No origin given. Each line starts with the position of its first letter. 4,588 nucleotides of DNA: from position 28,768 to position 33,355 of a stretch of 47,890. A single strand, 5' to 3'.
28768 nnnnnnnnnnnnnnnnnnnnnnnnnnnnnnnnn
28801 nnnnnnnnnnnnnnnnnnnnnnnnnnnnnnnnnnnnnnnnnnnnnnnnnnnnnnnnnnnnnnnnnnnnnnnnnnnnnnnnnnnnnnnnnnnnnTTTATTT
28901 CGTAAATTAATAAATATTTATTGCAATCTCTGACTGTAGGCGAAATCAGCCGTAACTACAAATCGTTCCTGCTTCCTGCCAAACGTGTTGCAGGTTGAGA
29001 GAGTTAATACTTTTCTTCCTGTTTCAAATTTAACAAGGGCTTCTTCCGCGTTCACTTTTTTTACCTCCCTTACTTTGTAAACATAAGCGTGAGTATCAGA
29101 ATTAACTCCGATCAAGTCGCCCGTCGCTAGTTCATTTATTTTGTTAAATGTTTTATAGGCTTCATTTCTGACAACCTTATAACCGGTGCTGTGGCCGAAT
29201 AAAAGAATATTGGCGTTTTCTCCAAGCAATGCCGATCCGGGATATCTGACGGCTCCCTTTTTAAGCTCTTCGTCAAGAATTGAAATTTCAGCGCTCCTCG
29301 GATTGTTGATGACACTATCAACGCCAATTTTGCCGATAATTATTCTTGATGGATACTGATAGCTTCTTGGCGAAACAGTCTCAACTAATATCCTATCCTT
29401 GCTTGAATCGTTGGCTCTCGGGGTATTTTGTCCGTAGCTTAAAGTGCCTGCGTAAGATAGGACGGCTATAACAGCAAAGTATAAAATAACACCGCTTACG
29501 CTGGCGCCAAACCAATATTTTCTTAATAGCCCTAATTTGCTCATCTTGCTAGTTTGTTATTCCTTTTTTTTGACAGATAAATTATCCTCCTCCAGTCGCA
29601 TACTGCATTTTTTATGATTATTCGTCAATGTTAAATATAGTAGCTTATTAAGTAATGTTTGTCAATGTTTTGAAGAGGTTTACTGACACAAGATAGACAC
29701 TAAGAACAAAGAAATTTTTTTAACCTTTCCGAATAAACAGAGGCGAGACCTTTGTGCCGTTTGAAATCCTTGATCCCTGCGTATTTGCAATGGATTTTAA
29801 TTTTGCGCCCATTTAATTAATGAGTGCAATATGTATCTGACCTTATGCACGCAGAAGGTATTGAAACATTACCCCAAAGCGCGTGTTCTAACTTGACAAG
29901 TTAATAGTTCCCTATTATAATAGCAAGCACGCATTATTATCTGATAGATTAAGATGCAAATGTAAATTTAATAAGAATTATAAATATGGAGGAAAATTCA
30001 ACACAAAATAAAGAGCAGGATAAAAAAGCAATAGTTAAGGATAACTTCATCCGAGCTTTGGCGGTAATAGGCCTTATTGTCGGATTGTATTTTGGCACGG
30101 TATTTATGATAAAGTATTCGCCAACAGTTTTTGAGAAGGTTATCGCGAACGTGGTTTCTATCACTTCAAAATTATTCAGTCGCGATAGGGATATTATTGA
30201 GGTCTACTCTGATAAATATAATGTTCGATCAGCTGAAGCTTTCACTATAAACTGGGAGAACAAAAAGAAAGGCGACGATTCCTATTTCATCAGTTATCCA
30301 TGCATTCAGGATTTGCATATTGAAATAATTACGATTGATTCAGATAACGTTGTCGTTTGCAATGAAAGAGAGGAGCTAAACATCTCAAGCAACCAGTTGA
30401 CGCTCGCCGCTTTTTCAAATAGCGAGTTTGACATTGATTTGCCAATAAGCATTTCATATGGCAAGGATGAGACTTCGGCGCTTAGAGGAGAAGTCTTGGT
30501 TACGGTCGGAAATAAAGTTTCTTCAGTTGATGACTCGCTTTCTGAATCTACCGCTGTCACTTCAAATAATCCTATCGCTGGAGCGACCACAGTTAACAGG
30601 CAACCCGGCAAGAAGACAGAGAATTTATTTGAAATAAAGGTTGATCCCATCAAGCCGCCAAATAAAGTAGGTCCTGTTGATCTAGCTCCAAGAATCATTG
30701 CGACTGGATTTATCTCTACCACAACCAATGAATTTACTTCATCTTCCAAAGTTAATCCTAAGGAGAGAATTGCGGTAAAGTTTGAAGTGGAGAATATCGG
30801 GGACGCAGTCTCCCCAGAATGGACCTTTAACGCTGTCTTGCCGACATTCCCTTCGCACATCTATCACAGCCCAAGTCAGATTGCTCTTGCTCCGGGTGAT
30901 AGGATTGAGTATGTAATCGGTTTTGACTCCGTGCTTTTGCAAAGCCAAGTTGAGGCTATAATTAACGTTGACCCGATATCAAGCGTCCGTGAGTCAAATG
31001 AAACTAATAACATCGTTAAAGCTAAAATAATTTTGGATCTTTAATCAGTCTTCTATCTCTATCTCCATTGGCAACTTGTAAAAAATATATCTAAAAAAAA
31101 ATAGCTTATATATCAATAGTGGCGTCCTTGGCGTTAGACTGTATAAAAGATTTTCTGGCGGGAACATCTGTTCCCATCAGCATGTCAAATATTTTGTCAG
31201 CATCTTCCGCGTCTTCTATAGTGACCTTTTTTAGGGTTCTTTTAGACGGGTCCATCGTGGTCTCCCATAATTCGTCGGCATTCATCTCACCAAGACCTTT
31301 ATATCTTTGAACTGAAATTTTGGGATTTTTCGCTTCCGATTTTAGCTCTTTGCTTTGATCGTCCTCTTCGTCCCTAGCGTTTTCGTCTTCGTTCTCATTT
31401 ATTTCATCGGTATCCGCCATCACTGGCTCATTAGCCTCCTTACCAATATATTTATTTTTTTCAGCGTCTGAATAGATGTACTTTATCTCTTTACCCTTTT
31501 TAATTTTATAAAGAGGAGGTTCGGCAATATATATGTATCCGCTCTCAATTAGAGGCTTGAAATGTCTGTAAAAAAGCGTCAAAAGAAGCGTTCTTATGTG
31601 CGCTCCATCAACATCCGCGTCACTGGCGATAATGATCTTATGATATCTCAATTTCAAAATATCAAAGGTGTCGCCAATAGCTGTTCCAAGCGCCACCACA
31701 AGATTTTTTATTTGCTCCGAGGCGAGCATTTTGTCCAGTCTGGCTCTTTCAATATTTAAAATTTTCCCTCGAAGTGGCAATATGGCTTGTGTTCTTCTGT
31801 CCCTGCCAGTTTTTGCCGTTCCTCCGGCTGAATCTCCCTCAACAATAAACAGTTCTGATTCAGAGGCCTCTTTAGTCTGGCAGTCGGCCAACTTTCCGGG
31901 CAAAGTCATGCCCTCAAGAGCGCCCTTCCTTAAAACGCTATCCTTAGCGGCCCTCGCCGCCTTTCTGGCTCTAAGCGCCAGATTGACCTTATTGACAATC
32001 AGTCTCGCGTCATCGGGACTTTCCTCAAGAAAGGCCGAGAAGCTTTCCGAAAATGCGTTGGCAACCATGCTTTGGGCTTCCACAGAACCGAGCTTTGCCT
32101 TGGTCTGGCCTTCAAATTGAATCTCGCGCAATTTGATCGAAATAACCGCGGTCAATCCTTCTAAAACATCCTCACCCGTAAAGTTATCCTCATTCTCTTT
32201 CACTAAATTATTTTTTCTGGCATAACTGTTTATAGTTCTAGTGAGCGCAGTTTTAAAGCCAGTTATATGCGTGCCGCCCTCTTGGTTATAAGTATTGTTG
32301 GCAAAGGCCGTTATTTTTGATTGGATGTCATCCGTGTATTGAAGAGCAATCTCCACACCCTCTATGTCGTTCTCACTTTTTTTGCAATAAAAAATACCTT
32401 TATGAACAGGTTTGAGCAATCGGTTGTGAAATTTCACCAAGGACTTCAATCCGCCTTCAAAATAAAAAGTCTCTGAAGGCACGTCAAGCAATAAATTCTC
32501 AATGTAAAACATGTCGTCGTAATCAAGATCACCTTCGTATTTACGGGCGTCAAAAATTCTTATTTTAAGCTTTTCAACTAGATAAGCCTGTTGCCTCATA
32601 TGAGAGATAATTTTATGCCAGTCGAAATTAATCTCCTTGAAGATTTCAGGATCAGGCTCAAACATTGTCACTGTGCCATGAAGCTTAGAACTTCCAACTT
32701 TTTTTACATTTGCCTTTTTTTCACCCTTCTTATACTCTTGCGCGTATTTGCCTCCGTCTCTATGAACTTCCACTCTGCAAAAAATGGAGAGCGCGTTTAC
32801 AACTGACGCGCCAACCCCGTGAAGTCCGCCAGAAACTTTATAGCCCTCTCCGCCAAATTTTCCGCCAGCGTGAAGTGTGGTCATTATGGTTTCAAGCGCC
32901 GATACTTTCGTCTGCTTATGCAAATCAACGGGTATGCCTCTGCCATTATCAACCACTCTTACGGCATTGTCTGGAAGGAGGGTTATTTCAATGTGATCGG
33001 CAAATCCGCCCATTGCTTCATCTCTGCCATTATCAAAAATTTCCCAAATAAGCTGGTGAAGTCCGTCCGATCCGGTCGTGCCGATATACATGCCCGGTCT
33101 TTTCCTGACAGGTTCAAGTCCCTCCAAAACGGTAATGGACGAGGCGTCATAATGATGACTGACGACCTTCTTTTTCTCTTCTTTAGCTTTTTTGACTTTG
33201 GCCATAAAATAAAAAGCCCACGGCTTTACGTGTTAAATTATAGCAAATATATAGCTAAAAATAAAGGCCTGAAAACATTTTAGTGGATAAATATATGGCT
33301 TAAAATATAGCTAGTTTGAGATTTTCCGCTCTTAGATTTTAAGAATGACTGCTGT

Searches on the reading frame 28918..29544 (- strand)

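Call 48: search_protein_families(library=pfam, proteins=[window:28918-29544:-], max_evalue=0.001)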
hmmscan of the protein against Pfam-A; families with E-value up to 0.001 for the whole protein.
window:28918-29544:- (208 aa): 1 family
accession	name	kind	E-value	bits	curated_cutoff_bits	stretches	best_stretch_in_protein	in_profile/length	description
PF04203.18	Sortase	-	1e-20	74.1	26.6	1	70-200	3-123/125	Sortase domain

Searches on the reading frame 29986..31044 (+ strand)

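Call 48: search_protein_families(library=pfam, proteins=[window:29986-31044:+], max_evalue=0.001)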
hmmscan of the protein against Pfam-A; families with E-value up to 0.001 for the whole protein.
window:29986-31044:+ (352 aa): 1 family
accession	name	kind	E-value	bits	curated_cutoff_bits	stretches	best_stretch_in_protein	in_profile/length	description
PF07705.17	CARDB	-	1.4e-06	28.9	22.7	1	251-344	10-99/101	CARDB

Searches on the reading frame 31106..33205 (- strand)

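Call 48: search_protein_families(library=pfam, proteins=[window:31106-33205:-], max_evalue=0.001)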
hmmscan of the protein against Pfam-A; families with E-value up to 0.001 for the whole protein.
window:31106-33205:- (699 aa): 4 families
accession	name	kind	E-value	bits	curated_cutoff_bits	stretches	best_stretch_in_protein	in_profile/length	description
PF00204.31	DNA_gyraseB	-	2.8e-53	180.4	27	1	252-422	1-172/173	DNA gyrase B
PF00986.26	DNA_gyraseB_C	-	8e-30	103.2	29.8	1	629-689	3-63/63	DNA gyrase B subunit, carboxyl terminus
PF01751.28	Toprim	-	4.7e-18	65.6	23.1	1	451-562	1-95/96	Toprim domain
PF02518.31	HATPase_c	-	4e-12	47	26.4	1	46-141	3-85/111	Histidine kinase-, DNA gyrase B-, and HSP90-like ATPase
